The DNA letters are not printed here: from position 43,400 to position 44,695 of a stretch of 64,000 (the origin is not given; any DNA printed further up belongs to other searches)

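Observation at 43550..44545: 332-aa intein splitting the DnaB Walker A loop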

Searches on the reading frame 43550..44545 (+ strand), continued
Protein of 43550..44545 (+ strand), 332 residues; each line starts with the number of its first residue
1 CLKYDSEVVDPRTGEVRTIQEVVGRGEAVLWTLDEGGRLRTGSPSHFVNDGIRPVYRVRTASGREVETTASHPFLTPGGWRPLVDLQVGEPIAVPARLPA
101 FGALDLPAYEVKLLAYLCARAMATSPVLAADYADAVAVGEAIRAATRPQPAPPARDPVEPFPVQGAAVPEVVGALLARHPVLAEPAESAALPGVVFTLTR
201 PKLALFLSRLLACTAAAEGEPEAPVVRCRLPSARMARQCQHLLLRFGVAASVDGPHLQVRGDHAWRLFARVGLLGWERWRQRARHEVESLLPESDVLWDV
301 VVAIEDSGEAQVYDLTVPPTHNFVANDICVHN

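Call 7: find_homologous_proteins(query=window:43550-44545:+, max_evalue=0.001)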
Query window:43550-44545:+ (332 aa): 136 proteins with E <= 0.001 among 8000 candidates; the best 120 are listed.
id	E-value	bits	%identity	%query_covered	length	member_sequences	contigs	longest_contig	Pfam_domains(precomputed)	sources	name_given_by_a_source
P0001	9.0e-97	343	64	80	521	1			PF03796.22,PF14528.12,PF00772.27,PF14890.12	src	-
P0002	2.5e-96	341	52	100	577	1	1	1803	PF03796.22,PF13481.13,PF14890.12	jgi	jgi:replicative DNA helicase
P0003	6.4e-85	304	61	77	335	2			PF03796.22,PF14890.12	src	-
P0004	1.6e-70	256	64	64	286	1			PF03796.22,PF14890.12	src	-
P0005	5.6e-67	245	71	50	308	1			PF03796.22,PF14890.12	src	-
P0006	1.9e-65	240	81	40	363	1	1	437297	PF03796.22,PF13481.13,PF14890.12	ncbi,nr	ncbi:MAG: DnaB-like helicase C-terminal domain-containing protein, partial [Armatimonadota bacterium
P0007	4.7e-52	196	38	96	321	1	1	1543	PF14528.12,PF14890.12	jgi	jgi:replicative DNA helicase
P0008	1.6e-51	194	53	33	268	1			PF03796.22,PF14890.12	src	-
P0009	2.4e-51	193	53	33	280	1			PF03796.22,PF14890.12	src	-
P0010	1.6e-49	187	40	100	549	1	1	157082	PF14528.12,PF14890.12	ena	-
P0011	5.3e-48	182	43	41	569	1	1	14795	PF03796.22,PF14528.12,PF14890.12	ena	-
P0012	2.7e-46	177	56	45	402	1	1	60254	PF03796.22,PF13481.13,PF14890.12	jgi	-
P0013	3.0e-46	177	38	96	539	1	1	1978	PF03796.22,PF14528.12,PF14890.12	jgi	jgi:replicative DNA helicase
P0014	7.0e-46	175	32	76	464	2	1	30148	PF14528.12,PF14890.12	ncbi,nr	ncbi:MAG: hypothetical protein ISS83_02635, partial [Candidatus Pacebacteria bacterium]|nr:hypotheti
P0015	3.8e-45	173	32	88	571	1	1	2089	PF03796.22,PF14528.12,PF13481.13,PF14890.12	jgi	jgi:replicative DNA helicase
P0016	8.6e-45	172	39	75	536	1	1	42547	PF03796.22,PF14528.12,PF14890.12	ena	-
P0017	9.1e-45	172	47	35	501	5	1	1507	PF03796.22,PF14528.12,PF14890.12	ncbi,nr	ncbi:replicative DNA helicase, partial [Dolichospermum sp. ST_sed9]|nr:replicative DNA helicase [Dol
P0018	1.3e-41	161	57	21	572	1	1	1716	PF03796.22,PF01381.29,PF14528.12,PF13560.13,PF14890.12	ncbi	ncbi:MAG: DnaB-like helicase C-terminal domain-containing protein, partial [Planktothrix sp.]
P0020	2.2e-39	154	38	86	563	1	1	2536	PF03796.22,PF13481.13,PF14890.12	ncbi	ncbi:MAG: DnaB-like helicase C-terminal domain-containing protein, partial [Acidimicrobiales bacteri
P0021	1.4e-38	151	51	37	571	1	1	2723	PF03796.22,PF01381.29,PF14528.12,PF00772.27,PF13560.13,PF14890.12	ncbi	ncbi:MAG: DnaB-like helicase N-terminal domain-containing protein, partial [Chloroflexota bacterium]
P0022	2.4e-38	151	39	30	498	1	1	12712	PF03796.22,PF13481.13,PF14890.12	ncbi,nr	ncbi:MAG: replicative DNA helicase, partial [Cyanobacteria bacterium Co-bin8]|nr:replicative DNA hel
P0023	1.9e-37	148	41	76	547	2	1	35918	PF03796.22,PF14528.12,PF00772.27,PF14890.12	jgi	-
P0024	2.9e-36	144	36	36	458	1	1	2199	PF03796.22,PF14890.12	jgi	jgi:replicative DNA helicase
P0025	1.4e-35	142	54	31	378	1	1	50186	PF14890.12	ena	-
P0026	9.2e-35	139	33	96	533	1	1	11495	PF03796.22,PF14528.12,PF00772.27,PF14890.12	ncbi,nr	ncbi:MAG: replicative DNA helicase, partial [Desulfobacteraceae bacterium]|nr:replicative DNA helica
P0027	7.1e-34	136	74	13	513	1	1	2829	PF03796.22,PF13481.13,PF14890.12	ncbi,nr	ncbi:MAG: DnaB-like helicase C-terminal domain-containing protein, partial [Blastocatellia bacterium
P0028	9.4e-34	136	32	81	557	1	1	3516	PF03796.22,PF14528.12,PF13481.13,PF14890.12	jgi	jgi:replicative DNA helicase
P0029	1.1e-33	135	39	76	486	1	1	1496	PF03796.22,PF14528.12,PF00772.27,PF14890.12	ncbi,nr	ncbi:MAG: intein-containing replicative DNA helicase, partial [Acidobacteria bacterium]|nr:intein-co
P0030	1.4e-33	135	39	76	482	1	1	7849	PF03796.22,PF14528.12,PF00772.27,PF14890.12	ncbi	ncbi:MAG: DnaB-like helicase N-terminal domain-containing protein, partial [Acidimicrobiia bacterium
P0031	9.2e-33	132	45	22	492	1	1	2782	PF03796.22,PF13481.13,PF14890.12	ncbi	ncbi:MAG: replicative DNA helicase [Synechocystis sp.]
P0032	1.2e-32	132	42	59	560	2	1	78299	PF03796.22,PF13481.13,PF14890.12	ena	-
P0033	3.7e-32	130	41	43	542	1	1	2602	PF03796.22,PF14528.12,PF14890.12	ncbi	-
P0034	1.1e-30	126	42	63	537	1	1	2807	PF03796.22,PF00772.27,PF14890.12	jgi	jgi:replicative DNA helicase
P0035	2.5e-30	124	31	100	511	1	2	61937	PF14528.12,PF14890.12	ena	-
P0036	2.8e-30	124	49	27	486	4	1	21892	PF03796.22,PF13481.13,PF14890.12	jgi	jgi:replicative DNA helicase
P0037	8.3e-30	123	57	34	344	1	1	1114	PF03796.22,PF13481.13,PF14890.12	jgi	jgi:replicative DNA helicase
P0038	2.4e-29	121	74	13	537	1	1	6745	PF03796.22,PF14528.12,PF14890.12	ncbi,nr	ncbi:MAG: replicative DNA helicase, partial [Gemmatimonadetes bacterium]|nr:replicative DNA helicase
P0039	2.6e-29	121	71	13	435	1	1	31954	PF03796.22,PF13481.13,PF14890.12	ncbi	ncbi:MAG: replicative DNA helicase, partial [Desulfobacteraceae bacterium IS3]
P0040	2.2e-28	118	39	28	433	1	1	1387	PF03796.22,PF13481.13,PF14890.12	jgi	jgi:replicative DNA helicase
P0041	2.7e-28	118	71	13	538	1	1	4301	PF03796.22,PF14528.12,PF13481.13,PF14890.12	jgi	jgi:replicative DNA helicase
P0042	6.3e-28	116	68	11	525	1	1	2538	PF03796.22,PF13481.13,PF14890.12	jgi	jgi:replicative DNA helicase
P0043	6.9e-28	116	40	43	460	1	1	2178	PF03796.22,PF14528.12,PF14890.12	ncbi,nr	ncbi:MAG: replicative DNA helicase, partial [Phormidesmis sp. CAN_BIN36]|nr:replicative DNA helicase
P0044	3.8e-27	114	64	13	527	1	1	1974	PF03796.22,PF14890.12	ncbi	ncbi:MAG: DnaB-like helicase C-terminal domain-containing protein, partial [Cyanobacteria bacterium 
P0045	2.2e-26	111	67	13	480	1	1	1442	PF03796.22,PF14528.12,PF13481.13,PF14890.12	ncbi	ncbi:MAG: DnaB-like helicase C-terminal domain-containing protein, partial [Pseudanabaena sp.]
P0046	1.4e-25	109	32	80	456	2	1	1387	PF03796.22,PF14528.12,PF14890.12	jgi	jgi:replicative DNA helicase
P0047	5.5e-23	100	30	82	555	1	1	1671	PF03796.22,PF14528.12,PF14890.12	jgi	jgi:replicative DNA helicase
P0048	9.4e-23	99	29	88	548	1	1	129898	PF22769.2,PF14528.12,PF14890.12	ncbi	-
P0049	3.7e-22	97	40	50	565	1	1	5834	PF03796.22,PF14528.12,PF13481.13,PF14890.12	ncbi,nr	ncbi:MAG TPA: DnaB-like helicase C-terminal domain-containing protein, partial [Gemmatimonadaceae ba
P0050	8.8e-21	93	31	50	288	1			PF03796.22,PF14528.12,PF14890.12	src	-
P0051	9.9e-21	93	71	13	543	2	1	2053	PF03796.22,PF14528.12,PF13481.13,PF14890.12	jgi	jgi:replicative DNA helicase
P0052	1.3e-20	92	54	28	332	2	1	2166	PF03796.22,PF13481.13,PF14890.12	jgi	-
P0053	1.3e-20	92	74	13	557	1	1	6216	PF03796.22,PF14528.12,PF14890.12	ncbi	-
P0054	4.4e-20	91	41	43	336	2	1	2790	PF03796.22,PF14528.12,PF13481.13,PF14890.12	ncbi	ncbi:MAG: replicative DNA helicase, partial [Bacillati bacterium ANGP1]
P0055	1.2e-19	89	30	63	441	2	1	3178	PF03796.22,PF14528.12,PF14890.12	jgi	jgi:replicative DNA helicase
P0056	1.7e-19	89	43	31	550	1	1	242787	PF03796.22,PF14528.12,PF13481.13,PF14890.12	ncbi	ncbi:MAG: DnaB-like helicase C-terminal domain-containing protein [Polyangiales bacterium]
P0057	1.8e-19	89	42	45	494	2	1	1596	PF03796.22,PF14528.12,PF13481.13,PF14890.12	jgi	jgi:replicative DNA helicase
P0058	2.3e-19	88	47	22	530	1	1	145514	PF03796.22,PF14528.12,PF13481.13,PF14890.12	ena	-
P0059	2.7e-19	88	69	13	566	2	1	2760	PF03796.22,PF01381.29,PF14528.12,PF13481.13,PF14890.12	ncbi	ncbi:MAG: DnaB-like helicase C-terminal domain-containing protein, partial [Rudaea sp.]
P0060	4.7e-19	87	47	22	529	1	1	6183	PF03796.22,PF14528.12,PF13481.13,PF14890.12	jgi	jgi:replicative DNA helicase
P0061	8.4e-19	86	67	13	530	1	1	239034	PF03796.22,PF14528.12,PF14890.12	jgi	jgi:replicative DNA helicase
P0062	9.9e-19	86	71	13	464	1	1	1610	PF03796.22,PF14528.12,PF14890.12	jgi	jgi:replicative DNA helicase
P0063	2.3e-18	85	71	13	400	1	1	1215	PF14528.12,PF14890.12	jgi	jgi:replicative DNA helicase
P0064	3.3e-18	84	71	13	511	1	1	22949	PF03796.22,PF14528.12,PF14890.12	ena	-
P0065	4.7e-18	84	44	22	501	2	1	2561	PF03796.22,PF14528.12,PF14890.12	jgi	jgi:replicative DNA helicase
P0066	1.1e-17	83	74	13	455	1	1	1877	PF03796.22,PF14528.12,PF13481.13,PF14890.12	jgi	jgi:replicative DNA helicase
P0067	1.1e-17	83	74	11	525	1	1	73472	PF03796.22,PF14528.12,PF13481.13,PF14890.12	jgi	jgi:replicative DNA helicase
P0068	1.9e-17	82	69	13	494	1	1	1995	PF03796.22,PF14528.12,PF13481.13,PF14890.12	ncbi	ncbi:MAG: DnaB-like helicase C-terminal domain-containing protein, partial [Actinomycetota bacterium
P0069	1.9e-17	82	43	23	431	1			PF03796.22,PF14528.12,PF14890.12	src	-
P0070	1.9e-17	82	49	22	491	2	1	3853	PF03796.22,PF14528.12,PF13481.13,PF14890.12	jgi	jgi:replicative DNA helicase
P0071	2.0e-17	82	67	13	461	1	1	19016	PF03796.22,PF14528.12,PF13481.13,PF14890.12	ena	-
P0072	2.6e-17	82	69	13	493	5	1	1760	PF03796.22,PF14528.12,PF13481.13,PF14890.12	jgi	jgi:replicative DNA helicase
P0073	2.7e-17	81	46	23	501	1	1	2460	PF03796.22,PF14528.12,PF13481.13,PF14890.12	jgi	jgi:replicative DNA helicase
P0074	2.8e-17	81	30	49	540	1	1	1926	PF03796.22,PF14528.12,PF13481.13,PF14890.12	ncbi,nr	ncbi:MAG TPA: DnaB-like helicase C-terminal domain-containing protein, partial [Candidatus Elarobact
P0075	3.8e-17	81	69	13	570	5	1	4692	PF03796.22,PF14528.12,PF14890.12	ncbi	ncbi:MAG: replicative DNA helicase, partial [Microcoleaceae cyanobacterium]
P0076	3.9e-17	81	67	13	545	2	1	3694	PF03796.22,PF01381.29,PF14528.12,PF13560.13,PF14890.12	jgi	jgi:replicative DNA helicase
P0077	5.3e-17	80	37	44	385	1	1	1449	PF03796.22,PF14528.12,PF13481.13,PF14890.12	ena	-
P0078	8.3e-17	80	43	23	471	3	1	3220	PF03796.22,PF14528.12,PF13481.13,PF14890.12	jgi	jgi:replicative DNA helicase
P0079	8.9e-17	80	28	46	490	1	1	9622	PF03796.22,PF14528.12,PF13481.13,PF14890.12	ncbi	ncbi:MAG: DnaB-like helicase C-terminal domain-containing protein [Crocosphaera sp.]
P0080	1.2e-16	79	71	13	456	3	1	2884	PF03796.22,PF14528.12,PF13481.13,PF14890.12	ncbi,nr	ncbi:MAG: replicative DNA helicase [Desertifilum sp. SIO1I2]|nr:replicative DNA helicase [Desertifil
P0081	1.2e-16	79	64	20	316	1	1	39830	PF03796.22,PF13481.13,PF14890.12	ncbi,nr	ncbi:MAG: DnaB-like helicase C-terminal domain-containing protein, partial [Armatimonadota bacterium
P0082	1.3e-16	79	71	13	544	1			PF03796.22,PF14528.12,PF13481.13,PF14890.12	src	-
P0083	1.4e-16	79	43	23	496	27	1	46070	PF03796.22,PF14528.12,PF14890.12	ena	-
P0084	1.4e-16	79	63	15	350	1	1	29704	PF03796.22,PF13481.13,PF14890.12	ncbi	-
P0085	1.7e-16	79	67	13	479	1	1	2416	PF03796.22,PF14528.12,PF13481.13,PF14890.12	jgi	jgi:replicative DNA helicase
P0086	8.3e-16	77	71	13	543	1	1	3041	PF03796.22,PF14528.12,PF14890.12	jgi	jgi:replicative DNA helicase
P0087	9.3e-16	76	67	13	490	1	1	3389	PF03796.22,PF14528.12,PF13481.13,PF14890.12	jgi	jgi:replicative DNA helicase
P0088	1.2e-15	76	35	43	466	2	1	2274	PF03796.22,PF14528.12,PF13481.13,PF14890.12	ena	-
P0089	1.8e-15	75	47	22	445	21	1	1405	PF03796.22,PF14528.12,PF13481.13,PF14890.12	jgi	jgi:replicative DNA helicase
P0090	2.2e-15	75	35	43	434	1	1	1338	PF03796.22,PF13481.13,PF14890.12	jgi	jgi:replicative DNA helicase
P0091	4.3e-15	74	62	13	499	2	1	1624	PF03796.22,PF14528.12,PF13481.13,PF14890.12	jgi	jgi:replicative DNA helicase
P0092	4.7e-15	74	38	46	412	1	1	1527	PF03796.22,PF14528.12,PF13481.13,PF14890.12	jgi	jgi:replicative DNA helicase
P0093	5.9e-15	74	64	13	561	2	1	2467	PF03796.22,PF01381.29,PF14528.12,PF13481.13,PF14890.12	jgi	jgi:replicative DNA helicase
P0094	6.8e-15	74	30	44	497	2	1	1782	PF03796.22,PF14528.12,PF13481.13,PF14890.12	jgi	jgi:replicative DNA helicase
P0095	8.7e-15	73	67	13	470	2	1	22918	PF03796.22,PF14528.12,PF13481.13,PF14890.12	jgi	jgi:replicative DNA helicase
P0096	6.9e-14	70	37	48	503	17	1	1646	PF03796.22,PF13481.13,PF14890.12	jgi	jgi:replicative DNA helicase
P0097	7.0e-14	70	62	12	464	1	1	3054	PF03796.22,PF14528.12,PF13481.13,PF14890.12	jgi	jgi:replicative DNA helicase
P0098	9.4e-14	70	71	13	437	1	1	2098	PF03796.22,PF14528.12,PF13481.13,PF14890.12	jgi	jgi:replicative DNA helicase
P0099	1.4e-13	69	34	42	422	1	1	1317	PF03796.22,PF14528.12,PF13481.13,PF14890.12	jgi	jgi:replicative DNA helicase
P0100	3.1e-13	68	74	13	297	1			PF03796.22,PF14528.12,PF14890.12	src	-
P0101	4.1e-13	68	74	13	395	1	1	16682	PF03796.22,PF14528.12,PF14890.12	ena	-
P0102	4.6e-13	68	37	43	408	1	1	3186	PF03796.22,PF14528.12,PF13481.13,PF14890.12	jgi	jgi:replicative DNA helicase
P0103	1.6e-12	66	74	13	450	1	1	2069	PF03796.22,PF14528.12,PF13481.13,PF14890.12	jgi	jgi:replicative DNA helicase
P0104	1.7e-12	66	41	27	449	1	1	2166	PF03796.22,PF14528.12,PF13481.13,PF14890.12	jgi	jgi:replicative DNA helicase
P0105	3.7e-12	65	36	30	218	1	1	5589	PF03796.22,PF14528.12,PF14890.12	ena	-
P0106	8.5e-12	63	69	14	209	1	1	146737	PF03796.22,PF14890.12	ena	-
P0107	1.6e-11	63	71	13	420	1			PF03796.22,PF14528.12,PF14890.12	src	-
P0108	6.9e-11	60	64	13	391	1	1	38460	PF03796.22,PF14528.12,PF14890.12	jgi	jgi:replicative DNA helicase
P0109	9.1e-11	60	67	13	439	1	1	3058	PF03796.22,PF14528.12,PF14890.12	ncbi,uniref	ncbi:DnaB-like helicase C-terminal domain-containing protein, partial [Chroococcidiopsis sp.]|uniref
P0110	2.3e-10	59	29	30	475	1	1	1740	PF03796.22,PF01071.25,PF14528.12,PF13481.13,PF14890.12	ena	-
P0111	3.4e-10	58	60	13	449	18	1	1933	PF03796.22,PF14528.12,PF13481.13,PF14890.12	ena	-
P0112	6.6e-10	57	76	13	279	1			PF03796.22,PF13481.13,PF14890.12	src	-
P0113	9.7e-10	57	43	31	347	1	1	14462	PF03796.22,PF13481.13,PF14890.12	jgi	jgi:replicative DNA helicase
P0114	1.2e-9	56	67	13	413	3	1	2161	PF03796.22,PF14528.12,PF13481.13,PF14890.12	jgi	jgi:replicative DNA helicase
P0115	4.0e-9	55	65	15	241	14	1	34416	PF03796.22,PF13481.13,PF14890.12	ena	-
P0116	5.2e-9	54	69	13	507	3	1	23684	PF03796.22,PF14528.12,PF13481.13,PF14890.12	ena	-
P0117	1.7e-8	53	64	13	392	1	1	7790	PF03796.22,PF13481.13,PF14890.12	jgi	jgi:replicative DNA helicase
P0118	1.9e-8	52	67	13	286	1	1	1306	PF03796.22,PF14890.12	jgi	jgi:replicative DNA helicase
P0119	3.5e-8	52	68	13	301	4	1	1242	PF03796.22,PF13481.13,PF14890.12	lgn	-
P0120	3.5e-8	52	67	13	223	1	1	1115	PF03796.22,PF14890.12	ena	-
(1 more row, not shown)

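Call 15: find_encoding_contigs(protein=P0002, flank=3000, max_places=3)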
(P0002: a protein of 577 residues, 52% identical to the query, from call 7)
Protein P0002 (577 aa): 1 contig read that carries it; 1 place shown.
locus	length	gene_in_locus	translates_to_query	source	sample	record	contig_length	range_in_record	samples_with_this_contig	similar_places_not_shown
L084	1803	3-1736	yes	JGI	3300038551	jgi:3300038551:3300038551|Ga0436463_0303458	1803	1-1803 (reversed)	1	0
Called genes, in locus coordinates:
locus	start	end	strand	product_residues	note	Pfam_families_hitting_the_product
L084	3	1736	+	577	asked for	PF14890:Intein_splicing, PF03796:DnaB_C, PF13481:AAA_25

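Call 16: find_encoding_contigs(protein=P0006, flank=3000, max_places=3)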
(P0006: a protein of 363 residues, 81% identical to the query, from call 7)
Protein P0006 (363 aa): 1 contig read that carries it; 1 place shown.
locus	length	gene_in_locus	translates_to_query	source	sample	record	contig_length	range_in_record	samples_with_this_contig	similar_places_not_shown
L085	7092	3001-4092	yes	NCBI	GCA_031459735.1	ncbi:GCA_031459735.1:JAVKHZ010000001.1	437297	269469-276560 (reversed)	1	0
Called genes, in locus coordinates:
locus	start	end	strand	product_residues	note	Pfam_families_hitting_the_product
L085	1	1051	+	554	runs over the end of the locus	PF13401:AAA_22 (faint), PF01078:Mg_chelatase, PF05496:RuvB_N (weak), PF00158:Sigma54_activat, PF13191:AAA_16 (weak), PF00004:AAA, PF07728:AAA_5 (faint), PF13173:AAA_14 (faint)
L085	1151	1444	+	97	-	PF05362:Lon_C, PF13541:ChlI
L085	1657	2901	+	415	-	PF00772:DnaB, PF03796:DnaB_C, PF14890:Intein_splicing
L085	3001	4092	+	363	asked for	PF14890:Intein_splicing, PF03796:DnaB_C, PF13481:AAA_25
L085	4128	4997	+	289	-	PF00892:EamA, PF03151:TPT (faint), PF00892:EamA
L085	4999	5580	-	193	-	PF01432:Peptidase_M3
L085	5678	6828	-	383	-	PF01432:Peptidase_M3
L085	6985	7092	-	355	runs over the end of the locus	PF13528:Glyco_trans_1_3, PF04101:Glyco_tran_28_C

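Call 17: find_encoding_contigs(protein=P0012, flank=3000, max_places=3)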
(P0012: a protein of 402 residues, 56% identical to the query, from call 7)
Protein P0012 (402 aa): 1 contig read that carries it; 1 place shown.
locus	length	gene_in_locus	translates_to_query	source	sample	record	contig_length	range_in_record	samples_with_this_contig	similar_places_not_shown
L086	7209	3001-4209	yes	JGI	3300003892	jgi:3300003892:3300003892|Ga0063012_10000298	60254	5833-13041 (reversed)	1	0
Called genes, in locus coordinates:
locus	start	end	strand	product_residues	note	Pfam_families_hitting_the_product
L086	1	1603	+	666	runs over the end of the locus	PF13191:AAA_16 (faint), PF13401:AAA_22 (faint), PF00158:Sigma54_activat, PF01078:Mg_chelatase (faint), PF05496:RuvB_N (weak), PF00004:AAA, PF05362:Lon_C, PF13541:ChlI, +1 more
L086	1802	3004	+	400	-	-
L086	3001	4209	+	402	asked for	PF14890:Intein_splicing, PF03796:DnaB_C, PF13481:AAA_25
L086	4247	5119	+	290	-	PF00892:EamA, PF03151:TPT (faint), PF00892:EamA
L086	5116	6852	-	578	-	-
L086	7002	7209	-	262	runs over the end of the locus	PF00106:adh_short, PF23441:SDR (weak), PF13561:adh_short_C2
